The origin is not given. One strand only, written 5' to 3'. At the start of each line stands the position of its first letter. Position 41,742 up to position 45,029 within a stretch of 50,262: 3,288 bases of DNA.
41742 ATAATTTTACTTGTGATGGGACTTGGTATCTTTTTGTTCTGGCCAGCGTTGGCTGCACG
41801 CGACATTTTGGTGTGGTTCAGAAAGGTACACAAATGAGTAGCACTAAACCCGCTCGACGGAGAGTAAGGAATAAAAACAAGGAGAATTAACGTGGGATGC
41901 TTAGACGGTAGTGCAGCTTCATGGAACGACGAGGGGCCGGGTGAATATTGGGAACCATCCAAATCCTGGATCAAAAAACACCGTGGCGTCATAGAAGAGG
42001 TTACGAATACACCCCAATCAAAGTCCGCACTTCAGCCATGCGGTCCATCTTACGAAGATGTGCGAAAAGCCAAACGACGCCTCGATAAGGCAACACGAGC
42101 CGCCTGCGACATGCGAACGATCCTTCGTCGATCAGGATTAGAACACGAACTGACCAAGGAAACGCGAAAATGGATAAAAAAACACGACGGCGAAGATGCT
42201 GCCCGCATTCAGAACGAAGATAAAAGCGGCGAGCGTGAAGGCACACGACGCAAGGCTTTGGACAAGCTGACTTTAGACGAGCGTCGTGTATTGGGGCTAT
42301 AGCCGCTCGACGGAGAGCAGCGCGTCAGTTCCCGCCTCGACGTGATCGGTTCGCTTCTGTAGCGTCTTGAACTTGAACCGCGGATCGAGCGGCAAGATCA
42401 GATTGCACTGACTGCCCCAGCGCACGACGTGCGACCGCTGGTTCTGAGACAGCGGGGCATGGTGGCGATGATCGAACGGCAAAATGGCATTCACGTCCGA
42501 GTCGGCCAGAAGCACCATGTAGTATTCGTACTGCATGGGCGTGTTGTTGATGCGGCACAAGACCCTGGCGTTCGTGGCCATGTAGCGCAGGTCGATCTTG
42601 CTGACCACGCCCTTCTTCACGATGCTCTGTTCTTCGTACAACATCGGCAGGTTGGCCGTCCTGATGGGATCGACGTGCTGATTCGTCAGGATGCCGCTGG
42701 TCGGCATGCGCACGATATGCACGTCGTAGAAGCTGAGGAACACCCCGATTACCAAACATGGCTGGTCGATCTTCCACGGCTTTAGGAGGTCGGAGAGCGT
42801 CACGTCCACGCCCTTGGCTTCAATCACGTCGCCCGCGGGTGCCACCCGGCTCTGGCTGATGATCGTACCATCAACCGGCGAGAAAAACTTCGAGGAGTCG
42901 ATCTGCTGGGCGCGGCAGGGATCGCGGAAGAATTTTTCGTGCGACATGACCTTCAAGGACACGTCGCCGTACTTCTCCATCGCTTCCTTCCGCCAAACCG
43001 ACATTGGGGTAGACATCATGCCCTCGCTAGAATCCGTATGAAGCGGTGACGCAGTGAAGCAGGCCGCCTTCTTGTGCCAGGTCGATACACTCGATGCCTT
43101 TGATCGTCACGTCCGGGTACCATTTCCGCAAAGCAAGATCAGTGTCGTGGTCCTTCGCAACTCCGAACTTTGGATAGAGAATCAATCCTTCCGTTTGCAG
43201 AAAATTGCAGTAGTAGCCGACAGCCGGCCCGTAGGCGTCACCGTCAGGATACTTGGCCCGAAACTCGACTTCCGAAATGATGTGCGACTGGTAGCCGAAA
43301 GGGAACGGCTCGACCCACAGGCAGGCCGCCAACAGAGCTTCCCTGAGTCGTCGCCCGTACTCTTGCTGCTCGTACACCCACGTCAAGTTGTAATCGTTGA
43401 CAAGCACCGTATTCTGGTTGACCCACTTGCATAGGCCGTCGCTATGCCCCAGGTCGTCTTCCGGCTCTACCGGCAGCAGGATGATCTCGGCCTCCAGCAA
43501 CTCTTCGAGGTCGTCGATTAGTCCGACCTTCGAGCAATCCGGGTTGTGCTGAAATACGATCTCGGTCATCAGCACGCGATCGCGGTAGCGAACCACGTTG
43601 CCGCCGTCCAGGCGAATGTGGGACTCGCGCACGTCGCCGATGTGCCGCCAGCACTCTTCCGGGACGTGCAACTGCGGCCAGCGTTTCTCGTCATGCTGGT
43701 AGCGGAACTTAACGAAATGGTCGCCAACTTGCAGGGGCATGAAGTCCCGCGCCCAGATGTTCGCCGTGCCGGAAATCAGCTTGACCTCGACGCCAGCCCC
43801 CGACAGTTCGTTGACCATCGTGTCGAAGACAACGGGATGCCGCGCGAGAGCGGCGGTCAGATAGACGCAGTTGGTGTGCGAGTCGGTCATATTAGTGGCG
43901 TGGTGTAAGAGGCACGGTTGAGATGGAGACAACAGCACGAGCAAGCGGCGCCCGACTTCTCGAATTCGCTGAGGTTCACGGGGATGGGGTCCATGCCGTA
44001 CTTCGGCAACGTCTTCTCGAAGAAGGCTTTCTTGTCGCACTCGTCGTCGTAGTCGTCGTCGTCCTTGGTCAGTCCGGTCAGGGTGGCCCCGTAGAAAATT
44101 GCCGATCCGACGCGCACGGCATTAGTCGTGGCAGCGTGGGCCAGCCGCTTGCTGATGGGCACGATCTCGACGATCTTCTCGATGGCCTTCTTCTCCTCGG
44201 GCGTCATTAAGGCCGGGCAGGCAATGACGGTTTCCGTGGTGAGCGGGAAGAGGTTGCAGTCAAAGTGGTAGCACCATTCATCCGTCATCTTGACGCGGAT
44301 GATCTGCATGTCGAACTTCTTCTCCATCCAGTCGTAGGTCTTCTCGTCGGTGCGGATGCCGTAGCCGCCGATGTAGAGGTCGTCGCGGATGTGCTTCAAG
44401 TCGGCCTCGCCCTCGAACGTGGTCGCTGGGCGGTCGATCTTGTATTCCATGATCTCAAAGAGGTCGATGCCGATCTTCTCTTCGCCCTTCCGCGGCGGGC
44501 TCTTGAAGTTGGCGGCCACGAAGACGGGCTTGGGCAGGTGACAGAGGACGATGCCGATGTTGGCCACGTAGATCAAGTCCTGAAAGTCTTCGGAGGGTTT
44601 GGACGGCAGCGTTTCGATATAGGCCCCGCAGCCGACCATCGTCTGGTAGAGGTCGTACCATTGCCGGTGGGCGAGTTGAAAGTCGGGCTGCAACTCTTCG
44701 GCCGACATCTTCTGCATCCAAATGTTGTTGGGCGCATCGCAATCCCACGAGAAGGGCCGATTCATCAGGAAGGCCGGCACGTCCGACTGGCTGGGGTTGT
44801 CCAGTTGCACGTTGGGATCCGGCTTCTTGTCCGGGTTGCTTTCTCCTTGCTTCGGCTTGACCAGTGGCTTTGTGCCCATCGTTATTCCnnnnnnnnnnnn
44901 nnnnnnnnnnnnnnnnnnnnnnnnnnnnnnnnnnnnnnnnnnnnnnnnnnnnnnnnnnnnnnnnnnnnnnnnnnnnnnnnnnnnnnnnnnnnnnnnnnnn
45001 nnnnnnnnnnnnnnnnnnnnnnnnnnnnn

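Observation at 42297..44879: Coupled enzyme trio at the tail of the virion operon: CtlX/DDAH-like amidinotransferase-fold enzyme, agmatine-deiminase-like enzyme and PSD-family pyruvoyl decarboxylase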

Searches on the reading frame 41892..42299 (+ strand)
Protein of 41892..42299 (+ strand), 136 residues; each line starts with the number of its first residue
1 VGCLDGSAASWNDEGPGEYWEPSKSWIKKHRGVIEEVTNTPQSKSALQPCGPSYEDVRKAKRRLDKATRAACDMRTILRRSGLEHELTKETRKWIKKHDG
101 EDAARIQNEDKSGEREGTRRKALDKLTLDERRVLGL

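Call 13: search_protein_families(library=phrogs, proteins=[window:41892-42299:+], max_evalue=0.001)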
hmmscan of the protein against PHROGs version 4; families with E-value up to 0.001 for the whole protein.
window:41892-42299:+ (136 aa): 0 families

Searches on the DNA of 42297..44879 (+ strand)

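Call 7: search_dna_similar(query=window:42297-44879:+, collection=phages, mode=distant, max_rows=30)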
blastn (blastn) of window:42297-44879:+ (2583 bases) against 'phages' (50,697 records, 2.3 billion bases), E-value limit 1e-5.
No match.
